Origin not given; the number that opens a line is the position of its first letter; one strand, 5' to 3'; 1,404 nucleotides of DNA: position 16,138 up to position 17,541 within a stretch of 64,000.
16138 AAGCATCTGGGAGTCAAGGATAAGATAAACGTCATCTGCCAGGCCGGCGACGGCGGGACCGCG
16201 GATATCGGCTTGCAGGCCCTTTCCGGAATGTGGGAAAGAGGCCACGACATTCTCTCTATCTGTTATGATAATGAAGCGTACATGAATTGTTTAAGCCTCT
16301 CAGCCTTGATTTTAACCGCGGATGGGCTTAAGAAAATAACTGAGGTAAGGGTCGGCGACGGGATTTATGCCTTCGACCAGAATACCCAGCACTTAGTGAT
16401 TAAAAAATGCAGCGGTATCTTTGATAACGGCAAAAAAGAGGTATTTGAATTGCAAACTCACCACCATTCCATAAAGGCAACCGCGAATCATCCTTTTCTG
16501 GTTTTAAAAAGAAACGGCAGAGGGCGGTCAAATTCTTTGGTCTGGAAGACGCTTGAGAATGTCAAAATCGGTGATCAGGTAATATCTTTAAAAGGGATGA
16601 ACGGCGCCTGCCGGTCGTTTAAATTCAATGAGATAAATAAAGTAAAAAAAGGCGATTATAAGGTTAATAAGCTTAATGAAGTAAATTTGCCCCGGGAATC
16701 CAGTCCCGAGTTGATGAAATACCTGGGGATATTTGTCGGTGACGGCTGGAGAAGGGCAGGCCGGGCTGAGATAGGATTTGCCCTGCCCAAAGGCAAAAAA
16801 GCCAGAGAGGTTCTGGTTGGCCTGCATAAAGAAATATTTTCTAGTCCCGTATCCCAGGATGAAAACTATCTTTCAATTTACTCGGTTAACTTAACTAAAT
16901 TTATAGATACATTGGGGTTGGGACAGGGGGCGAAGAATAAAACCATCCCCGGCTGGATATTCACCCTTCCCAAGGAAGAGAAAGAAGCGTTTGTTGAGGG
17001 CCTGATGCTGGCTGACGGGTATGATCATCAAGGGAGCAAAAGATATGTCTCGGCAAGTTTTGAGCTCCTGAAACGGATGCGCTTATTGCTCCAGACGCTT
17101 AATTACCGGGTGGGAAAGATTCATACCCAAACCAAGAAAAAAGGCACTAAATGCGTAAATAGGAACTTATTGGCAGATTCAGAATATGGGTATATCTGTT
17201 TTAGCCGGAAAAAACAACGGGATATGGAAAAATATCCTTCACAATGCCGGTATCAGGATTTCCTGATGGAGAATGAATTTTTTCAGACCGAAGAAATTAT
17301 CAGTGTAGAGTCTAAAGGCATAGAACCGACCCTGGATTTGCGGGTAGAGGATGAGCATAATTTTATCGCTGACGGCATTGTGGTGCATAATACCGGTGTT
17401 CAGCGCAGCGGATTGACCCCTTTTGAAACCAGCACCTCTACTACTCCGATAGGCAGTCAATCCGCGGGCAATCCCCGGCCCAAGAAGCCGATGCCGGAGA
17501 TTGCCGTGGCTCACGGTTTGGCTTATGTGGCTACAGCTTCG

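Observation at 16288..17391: Homing-endonuclease intein inside the TPP-binding beta subunit of pyruvate:ferredoxin oxidoreductase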

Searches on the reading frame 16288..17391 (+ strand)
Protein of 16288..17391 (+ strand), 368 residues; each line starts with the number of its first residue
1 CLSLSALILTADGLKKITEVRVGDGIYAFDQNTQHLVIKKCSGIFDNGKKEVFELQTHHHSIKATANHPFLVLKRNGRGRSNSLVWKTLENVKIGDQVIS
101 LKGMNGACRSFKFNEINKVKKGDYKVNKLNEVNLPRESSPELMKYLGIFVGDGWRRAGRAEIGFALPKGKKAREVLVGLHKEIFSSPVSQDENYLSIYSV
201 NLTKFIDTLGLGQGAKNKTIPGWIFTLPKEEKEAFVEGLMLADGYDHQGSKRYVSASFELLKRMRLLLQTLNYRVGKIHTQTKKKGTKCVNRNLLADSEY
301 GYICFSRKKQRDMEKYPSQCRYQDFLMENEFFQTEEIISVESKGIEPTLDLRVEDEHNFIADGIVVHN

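Call 4: search_protein_families(library=pfam, proteins=[window:16288-17391:+], max_evalue=0.1)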
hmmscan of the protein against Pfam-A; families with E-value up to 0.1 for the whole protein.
window:16288-17391:+ (368 aa): 4 families
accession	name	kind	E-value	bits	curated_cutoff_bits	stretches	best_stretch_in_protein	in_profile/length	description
PF14890.11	Intein_splicing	-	2.4e-14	53.8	35.8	1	8-368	2-155/155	Intein splicing domain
PF07591.16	PT-HINT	-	8.2e-06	26.6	27.7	1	7-114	1-103/137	Pretoxin HINT domain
PF01079.26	Hint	-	2e-05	24.7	29.7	1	1-121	13-137/213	Hint module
PF14528.11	LAGLIDADG_3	-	0.00041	21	22.5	1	231-293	2-66/82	LAGLIDADG-like domain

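Call 5: search_protein_families(library=ncbifam, proteins=[window:16288-17391:+], max_evalue=0.1)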
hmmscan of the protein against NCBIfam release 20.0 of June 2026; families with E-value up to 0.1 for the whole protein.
window:16288-17391:+ (368 aa): 9 families
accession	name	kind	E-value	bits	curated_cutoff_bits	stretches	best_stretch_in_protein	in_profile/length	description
NF005852.0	PRK07773.1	equivalog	2.1e-17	62.7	780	2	1-98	398-490/886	replicative DNA helicase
NF038098.1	GyrA_w_intein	exception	1.4e-11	43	1850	2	42-285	164-390/1232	intein-containing DNA gyrase subunit A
NF011418.0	PRK14845.1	equivalog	3.8e-08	31.6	756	1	57-315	99-310/1049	translation initiation factor IF-2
NF045703.1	rSAM_Tes_intein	exception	6.4e-08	30.9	1700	1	138-291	367-524/1040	tetraether lipid synthase Tes, intein-containing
NF038162.1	RtcB_rel_intein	exception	3.5e-07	28.6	1150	2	311-368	518-578/961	intein-containing RtcB family protein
TIGR01445.1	intein_Nterm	domain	6.2e-07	30.3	24.5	1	1-72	1-83/83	intein N-terminal splicing region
NF006207.0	PRK08332.1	equivalog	2.6e-06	24.9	2400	1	113-368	973-1241/1684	vitamin B12-dependent ribonucleotide reductase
TIGR01443.1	intein_Cterm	domain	4.5e-06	26.7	15.6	1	350-368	4-23/24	intein C-terminal splicing region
NF011303.0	PRK14715.1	equivalog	0.00034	17.8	1585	1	116-265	1093-1249/1627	DNA-directed DNA polymerase II large subunit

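Call 6: find_homologous_proteins(query=window:16288-17391:+, max_evalue=0.00001)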
Query window:16288-17391:+ (368 aa): 204 proteins with E <= 0.00001 among 2164 candidates; the best 120 are listed.
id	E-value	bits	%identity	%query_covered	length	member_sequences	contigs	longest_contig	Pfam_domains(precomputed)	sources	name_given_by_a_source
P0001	1.7e-191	654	77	100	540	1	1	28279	PF07591.16,PF01079.26,PF14890.12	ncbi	ncbi:MAG: hypothetical protein V1650_03385 [Candidatus Omnitrophota bacterium]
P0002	2.9e-186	637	75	100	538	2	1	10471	PF07591.16,PF01079.26,PF14890.12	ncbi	ncbi:MAG: hypothetical protein V1884_02190 [Candidatus Omnitrophota bacterium]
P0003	9.9e-184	628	73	100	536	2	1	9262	PF01079.26,PF14890.12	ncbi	ncbi:MAG: hypothetical protein ABIH18_00440 [Candidatus Omnitrophota bacterium]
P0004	4.8e-182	623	74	98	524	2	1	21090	PF14890.12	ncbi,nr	ncbi:MAG: hypothetical protein L6404_06005 [Candidatus Omnitrophica bacterium]|nr:hypothetical prote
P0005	2.8e-178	610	72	100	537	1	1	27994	PF14890.12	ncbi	ncbi:MAG: hypothetical protein AB1481_06720 [Candidatus Omnitrophota bacterium]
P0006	4.2e-158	544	76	84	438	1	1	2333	PF02775.27,PF01079.26,PF14890.12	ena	-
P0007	5.5e-157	540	66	100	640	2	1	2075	PF02775.27,PF14528.12,PF14890.12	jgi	jgi:pyruvate/2-oxoacid:ferredoxin oxidoreductase beta subunit/intein/homing endonuclease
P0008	3.4e-156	538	64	100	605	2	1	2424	PF02775.27,PF14528.12,PF14890.12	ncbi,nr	ncbi:hypothetical protein HQ584_02065, partial [Patescibacteria group bacterium]|nr:hypothetical pro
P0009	1.9e-155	535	64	100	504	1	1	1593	PF02775.27,PF14528.12,PF14890.12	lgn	-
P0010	2.8e-155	535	63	100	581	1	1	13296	PF02775.27,PF14528.12,PF14890.12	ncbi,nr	ncbi:hypothetical protein IBX65_03875, partial [Candidatus Aerophobetes bacterium]|nr:hypothetical p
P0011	8.5e-155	533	61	100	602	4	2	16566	PF02775.27,PF14528.12,PF14890.12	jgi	jgi:pyruvate/2-oxoacid:ferredoxin oxidoreductase beta subunit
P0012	2.3e-154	532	63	100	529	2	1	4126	PF14890.12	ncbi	ncbi:MAG: hypothetical protein ACUVTD_07270 [Nitrososphaerales archaeon]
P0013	1.6e-152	526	63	100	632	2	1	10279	PF02775.27,PF14890.12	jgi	jgi:pyruvate/2-oxoacid:ferredoxin oxidoreductase beta subunit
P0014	1.1e-151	523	64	98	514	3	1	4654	PF14890.12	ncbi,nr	ncbi:MAG: hypothetical protein QGI05_01475, partial [Candidatus Omnitrophota bacterium]|nr:hypotheti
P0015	3.7e-151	521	63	100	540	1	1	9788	PF14528.12,PF14890.12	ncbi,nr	ncbi:MAG: LAGLIDADG family homing endonuclease [Candidatus Aerophobetes bacterium]|nr:LAGLIDADG fami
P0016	1.8e-150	519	62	100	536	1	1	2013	PF14528.12,PF14890.12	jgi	jgi:hypothetical protein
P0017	4.7e-149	514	64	100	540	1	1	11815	PF14528.12,PF14890.12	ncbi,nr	ncbi:MAG: LAGLIDADG family homing endonuclease [Candidatus ainarchaeum sp.]|nr:LAGLIDADG family homi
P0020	9.5e-148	510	63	100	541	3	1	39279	PF14528.12,PF14890.12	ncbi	ncbi:MAG: LAGLIDADG family homing endonuclease [archaeon]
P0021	1.3e-146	506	61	100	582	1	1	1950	PF02775.27,PF14528.12,PF14890.12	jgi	jgi:pyruvate/2-oxoacid:ferredoxin oxidoreductase beta subunit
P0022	1.3e-145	503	62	100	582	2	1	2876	PF02775.27,PF14528.12,PF14890.12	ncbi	ncbi:MAG: thiamine pyrophosphate-dependent enzyme, partial [Candidatus Aenigmatarchaeota archaeon]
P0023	2.2e-145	502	61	100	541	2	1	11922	PF14528.12,PF14890.12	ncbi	ncbi:MAG: LAGLIDADG family homing endonuclease [archaeon]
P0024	2.5e-144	499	61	98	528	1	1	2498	PF14528.12,PF14890.12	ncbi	ncbi:MAG: LAGLIDADG family homing endonuclease [Endomicrobiia bacterium]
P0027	1.9e-143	496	61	100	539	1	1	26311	PF14528.12,PF14890.12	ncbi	ncbi:MAG: hypothetical protein V1866_06120 [archaeon]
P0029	2.1e-141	489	59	100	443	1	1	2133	PF14528.12,PF14890.12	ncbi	ncbi:LAGLIDADG family homing endonuclease, partial [Nanoarchaeota archaeon]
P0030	5.8e-141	488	60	100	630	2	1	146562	PF02775.27,PF14528.12,PF14890.12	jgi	jgi:pyruvate/2-oxoacid:ferredoxin oxidoreductase beta subunit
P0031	2.5e-140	486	59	100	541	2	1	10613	PF14528.12,PF14890.12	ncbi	ncbi:MAG: LAGLIDADG family homing endonuclease [Nanoarchaeota archaeon]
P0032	7.9e-140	484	59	100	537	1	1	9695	PF14528.12,PF14890.12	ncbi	ncbi:MAG: hypothetical protein V1906_03265 [Candidatus Woesearchaeota archaeon]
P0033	9.2e-140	484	61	97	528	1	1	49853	PF02775.27,PF14528.12,PF14890.12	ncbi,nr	ncbi:MAG: thiamine pyrophosphate-dependent enzyme [Candidatus ainarchaeum sp.]|nr:thiamine pyrophosp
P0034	2.1e-139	483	59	100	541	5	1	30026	PF14528.12,PF14890.12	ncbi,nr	ncbi:MAG: hypothetical protein KJ939_00650 [Nanoarchaeota archaeon]|nr:hypothetical protein [Nanoarc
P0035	3.3e-139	482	60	98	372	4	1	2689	PF14528.12,PF14890.12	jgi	-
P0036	4.2e-139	482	61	100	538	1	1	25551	PF07591.16,PF14528.12,PF14890.12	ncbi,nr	ncbi:MAG: LAGLIDADG family homing endonuclease [Candidatus ainarchaeum sp.]|nr:LAGLIDADG family homi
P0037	3.2e-138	479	59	100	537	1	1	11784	PF14528.12,PF14890.12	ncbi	ncbi:MAG: LAGLIDADG family homing endonuclease [Candidatus Woesearchaeota archaeon]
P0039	2.2e-137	476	58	100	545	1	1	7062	PF02775.27,PF14528.12,PF14890.12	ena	-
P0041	5.7e-137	475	59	100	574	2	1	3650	PF02775.27,PF14528.12,PF14890.12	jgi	jgi:pyruvate/2-oxoacid:ferredoxin oxidoreductase beta subunit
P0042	7.3e-137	474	58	100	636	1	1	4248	PF02775.27,PF14528.12,PF14890.12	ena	-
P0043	1.6e-136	473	57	98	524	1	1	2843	PF14528.12,PF14890.12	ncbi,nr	ncbi:MAG: thiamine pyrophosphate-dependent enzyme [Candidatus Omnitrophica bacterium]|nr:thiamine py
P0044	5.1e-136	471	60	98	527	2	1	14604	PF14528.12,PF14890.12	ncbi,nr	ncbi:MAG: hypothetical protein DRO99_00490 [Candidatus Aenigmatarchaeota archaeon]|nr:MAG: hypotheti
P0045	6.3e-136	471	58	100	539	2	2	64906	PF07591.16,PF14528.12,PF14890.12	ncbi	ncbi:MAG: polymorphic toxin-type HINT domain-containing protein [archaeon]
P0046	1.2e-135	470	58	100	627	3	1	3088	PF02775.27,PF14528.12,PF14890.12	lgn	-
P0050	5.7e-134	465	55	100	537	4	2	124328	PF14528.12,PF14890.12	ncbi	ncbi:MAG: hypothetical protein QXY18_05975 [Nitrososphaerota archaeon]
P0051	1.0e-133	464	60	93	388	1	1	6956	PF14528.12,PF14890.12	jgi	-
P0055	2.7e-132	459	57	100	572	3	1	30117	PF02775.27,PF14528.12,PF14890.12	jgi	jgi:pyruvate/2-oxoacid:ferredoxin oxidoreductase beta subunit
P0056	3.0e-132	459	58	100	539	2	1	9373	PF14528.12,PF14890.12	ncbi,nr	ncbi:MAG: thiamine pyrophosphate-dependent enzyme [Nanoarchaeota archaeon]|nr:thiamine pyrophosphate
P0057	7.2e-132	458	95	59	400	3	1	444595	-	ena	-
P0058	1.3e-131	457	56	100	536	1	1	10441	PF14528.12,PF14890.12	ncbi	ncbi:MAG: LAGLIDADG family homing endonuclease [Candidatus Woesearchaeota archaeon]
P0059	9.3e-131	454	55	100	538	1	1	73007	PF14528.12,PF14890.12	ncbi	ncbi:MAG: hypothetical protein V1663_01840 [archaeon]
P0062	3.1e-128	446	56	98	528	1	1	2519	PF14528.12,PF14890.12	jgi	jgi:hypothetical protein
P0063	3.7e-128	446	56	100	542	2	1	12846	PF02775.27,PF14528.12,PF14890.12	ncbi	ncbi:MAG: LAGLIDADG family homing endonuclease [archaeon]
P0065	6.1e-127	442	57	95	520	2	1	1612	PF14528.12,PF14890.12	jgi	-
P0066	5.3e-125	435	61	89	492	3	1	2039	PF14528.12,PF14890.12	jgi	-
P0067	7.2e-122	425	63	84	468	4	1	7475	PF14528.12,PF14890.12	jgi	jgi:hypothetical protein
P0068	1.2e-117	411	61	85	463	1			PF02775.27,PF14528.12,PF14890.12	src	-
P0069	3.8e-115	403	58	84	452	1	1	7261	PF02775.27,PF14528.12,PF14890.12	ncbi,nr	ncbi:MAG TPA: hypothetical protein ENL16_02305, partial [Candidatus Woesearchaeota archaeon]|nr:hypo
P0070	4.6e-113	396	59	85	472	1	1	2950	PF02775.27,PF14528.12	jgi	jgi:hypothetical protein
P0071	8.5e-113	395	61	80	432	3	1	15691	PF02775.27,PF14528.12,PF14890.12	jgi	-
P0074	1.4e-104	368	56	84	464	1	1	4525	PF02775.27,PF14528.12,PF14890.12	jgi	-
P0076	1.9e-102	361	52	88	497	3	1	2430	PF14528.12,PF14890.12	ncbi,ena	-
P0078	1.7e-96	341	55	76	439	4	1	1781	PF14528.12,PF14890.12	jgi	jgi:hypothetical protein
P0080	1.1e-93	332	65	61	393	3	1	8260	PF14528.12,PF14890.12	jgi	jgi:hypothetical protein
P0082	1.6e-89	318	58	71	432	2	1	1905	PF14528.12,PF14890.12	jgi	jgi:hypothetical protein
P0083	9.3e-85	303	62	61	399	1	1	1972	PF14528.12,PF14890.12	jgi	jgi:hypothetical protein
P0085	5.3e-83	297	62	61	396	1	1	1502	PF14528.12,PF14890.12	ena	-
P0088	2.3e-82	295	60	61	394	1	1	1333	PF14528.12,PF14890.12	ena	-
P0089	1.2e-79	286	59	60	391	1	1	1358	PF14528.12,PF14890.12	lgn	-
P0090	1.6e-76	276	73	47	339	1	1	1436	PF14528.12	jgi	jgi:hypothetical protein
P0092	9.0e-70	254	56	61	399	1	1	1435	PF02775.27,PF14528.12,PF14890.12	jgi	jgi:hypothetical protein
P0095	9.0e-67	244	66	47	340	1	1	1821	PF14528.12,PF14890.12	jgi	jgi:hypothetical protein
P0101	8.9e-63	231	66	43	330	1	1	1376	PF14528.12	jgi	jgi:pyruvate ferredoxin oxidoreductase beta subunit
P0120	1.1e-55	207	60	42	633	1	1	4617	PF02775.27,PF14528.12,PF13403.12,PF14890.12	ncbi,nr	ncbi:MAG: hypothetical protein KKA65_04640, partial [Nanoarchaeota archaeon]|nr:hypothetical protein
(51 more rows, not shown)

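Call 10: find_encoding_contigs(protein=P0057, flank=6000, max_places=3)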
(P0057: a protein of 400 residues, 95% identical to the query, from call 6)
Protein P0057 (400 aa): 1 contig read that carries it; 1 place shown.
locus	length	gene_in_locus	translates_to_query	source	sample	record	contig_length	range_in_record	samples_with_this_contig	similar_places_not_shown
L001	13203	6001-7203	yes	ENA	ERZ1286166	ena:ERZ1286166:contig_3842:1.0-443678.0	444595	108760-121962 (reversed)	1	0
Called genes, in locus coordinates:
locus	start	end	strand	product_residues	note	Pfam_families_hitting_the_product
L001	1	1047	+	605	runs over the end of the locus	-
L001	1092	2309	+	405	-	PF00817:IMS, PF11798:IMS_HHH (faint), PF11799:IMS_C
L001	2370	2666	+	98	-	PF02575:YbaB_DNA_bd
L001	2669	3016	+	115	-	-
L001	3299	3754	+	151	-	PF01558:POR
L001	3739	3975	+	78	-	PF13237:Fer4_10 (faint), PF12797:Fer4_2 (faint), PF12837:Fer4_6 (faint), PF14697:Fer4_21, PF12838:Fer4_7, PF13187:Fer4_9 (weak), PF00037:Fer4 (weak)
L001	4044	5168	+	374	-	PF01855:POR_N, PF02780:Transketolase_C (faint), PF17147:PFOR_II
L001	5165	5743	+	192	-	PF02775:TPP_enzyme_C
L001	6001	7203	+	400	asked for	-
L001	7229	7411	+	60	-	PF12797:Fer4_2 (weak), PF12837:Fer4_6 (weak), PF00037:Fer4 (weak), PF13459:Fer4_15, PF13370:Fer4_13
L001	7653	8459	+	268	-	-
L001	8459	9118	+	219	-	-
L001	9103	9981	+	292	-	-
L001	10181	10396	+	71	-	-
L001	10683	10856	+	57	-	-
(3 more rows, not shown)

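Call 15: search_solved_structures(query=window:16288-17391:+, show_alignments=2, max_evalue=0.01)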
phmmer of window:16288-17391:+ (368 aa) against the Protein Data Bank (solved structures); distinct sequences matched with E-value up to 0.01: 11.
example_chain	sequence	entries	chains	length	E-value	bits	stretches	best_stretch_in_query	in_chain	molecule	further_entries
1mi8_A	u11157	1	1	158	3.7e-09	39.3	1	25-74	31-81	DnaB intein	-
2cw7_A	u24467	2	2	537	7.5e-08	35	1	123-271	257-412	Endonuclease PI-PkoII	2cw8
6frg_A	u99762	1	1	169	8.1e-08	34.9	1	25-74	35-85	Replicative DNA helicase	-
6frh_A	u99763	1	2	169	8.1e-08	34.9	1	25-74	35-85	Replicative DNA helicase,Replicative DNA helicase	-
4o1r_A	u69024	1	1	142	3.2e-07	32.9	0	334-368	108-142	Replicative DNA helicase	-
7cfv_A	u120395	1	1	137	1.6e-06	30.6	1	335-368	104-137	Spl DnaX mini-intein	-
6fre_A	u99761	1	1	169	1.9e-06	30.3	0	25-74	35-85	Replicative DNA helicase,Replicative DNA helicase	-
1am2_A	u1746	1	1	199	4.4e-06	29.1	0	43-111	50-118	MXE GYRA INTEIN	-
4oz6_A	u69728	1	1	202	0.00013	24.3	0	43-111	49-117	Mxe gyrA intein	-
7qsu_A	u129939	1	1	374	0.0014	20.9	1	10-265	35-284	V-ATPase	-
7qss_A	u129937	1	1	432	0.002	20.4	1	10-265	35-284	V-type ATP synthase alpha chain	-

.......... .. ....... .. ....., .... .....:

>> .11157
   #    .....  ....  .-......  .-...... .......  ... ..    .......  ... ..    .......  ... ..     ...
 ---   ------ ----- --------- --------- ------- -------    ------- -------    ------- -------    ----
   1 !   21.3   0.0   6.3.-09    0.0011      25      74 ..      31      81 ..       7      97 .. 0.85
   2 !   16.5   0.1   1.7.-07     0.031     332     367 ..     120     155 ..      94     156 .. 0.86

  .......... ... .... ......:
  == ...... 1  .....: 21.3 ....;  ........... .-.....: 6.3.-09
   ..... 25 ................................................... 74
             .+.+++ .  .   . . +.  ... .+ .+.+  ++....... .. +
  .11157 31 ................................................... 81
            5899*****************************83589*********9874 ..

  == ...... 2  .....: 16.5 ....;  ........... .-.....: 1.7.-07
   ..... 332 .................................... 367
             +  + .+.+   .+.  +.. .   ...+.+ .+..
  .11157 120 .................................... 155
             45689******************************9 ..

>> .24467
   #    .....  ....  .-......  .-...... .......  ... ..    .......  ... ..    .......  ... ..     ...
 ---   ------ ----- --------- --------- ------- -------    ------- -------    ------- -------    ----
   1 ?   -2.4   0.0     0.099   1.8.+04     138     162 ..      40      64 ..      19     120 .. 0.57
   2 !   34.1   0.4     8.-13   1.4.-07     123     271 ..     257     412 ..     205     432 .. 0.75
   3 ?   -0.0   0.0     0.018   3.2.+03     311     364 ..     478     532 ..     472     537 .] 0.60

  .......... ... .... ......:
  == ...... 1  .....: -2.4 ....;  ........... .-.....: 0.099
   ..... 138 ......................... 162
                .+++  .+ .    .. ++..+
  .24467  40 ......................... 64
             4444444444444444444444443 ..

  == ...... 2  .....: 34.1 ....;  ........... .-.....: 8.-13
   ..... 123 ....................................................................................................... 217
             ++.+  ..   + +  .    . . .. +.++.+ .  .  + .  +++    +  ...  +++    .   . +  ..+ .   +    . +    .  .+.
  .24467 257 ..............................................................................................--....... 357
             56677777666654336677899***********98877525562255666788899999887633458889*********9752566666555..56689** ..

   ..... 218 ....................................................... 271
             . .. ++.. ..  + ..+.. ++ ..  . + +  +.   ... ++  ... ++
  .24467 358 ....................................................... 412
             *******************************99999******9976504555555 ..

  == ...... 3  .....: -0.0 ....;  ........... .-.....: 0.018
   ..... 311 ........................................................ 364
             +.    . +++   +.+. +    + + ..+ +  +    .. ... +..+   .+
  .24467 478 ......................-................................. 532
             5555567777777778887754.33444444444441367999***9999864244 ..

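Call 38: search_protein_representatives(protein=window:16288-17391:+)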
Query: 368 residues. Proteins with E-value up to 0.001 (for the whole library): 4790; up to 1e-10: 1042; up to 1e-30: 62. The best 150 are listed.
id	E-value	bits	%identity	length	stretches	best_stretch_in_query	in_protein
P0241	1.3e-138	478.3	59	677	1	1-368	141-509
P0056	9.5e-133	459.0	58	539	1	1-368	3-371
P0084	7.4e-85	301.5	58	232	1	1-232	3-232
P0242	1.5e-71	257.7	32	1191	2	1-368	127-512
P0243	3.8e-65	236.6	45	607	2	1-302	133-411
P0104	1.6e-60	221.4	56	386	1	1-191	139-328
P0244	2.6e-58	214.2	55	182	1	1-178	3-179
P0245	1.8e-57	211.4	33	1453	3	4-368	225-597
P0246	9.1e-57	209.1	32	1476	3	46-368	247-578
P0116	9.6e-57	209.0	63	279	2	1-127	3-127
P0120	3.6e-56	207.1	42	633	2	1-154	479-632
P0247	3.7e-56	207.1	30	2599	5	1-368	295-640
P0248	5.5e-55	203.2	30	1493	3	5-368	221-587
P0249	2.0e-47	178.3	35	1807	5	125-368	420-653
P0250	3.9e-46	174.1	32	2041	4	139-368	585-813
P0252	1.1e-42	162.7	30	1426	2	1-368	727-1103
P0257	1.4e-40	155.8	32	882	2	1-368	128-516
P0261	9.9e-39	149.8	30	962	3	1-368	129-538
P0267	9.1e-35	136.7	31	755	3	1-368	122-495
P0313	4.1e-29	118.1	31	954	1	1-368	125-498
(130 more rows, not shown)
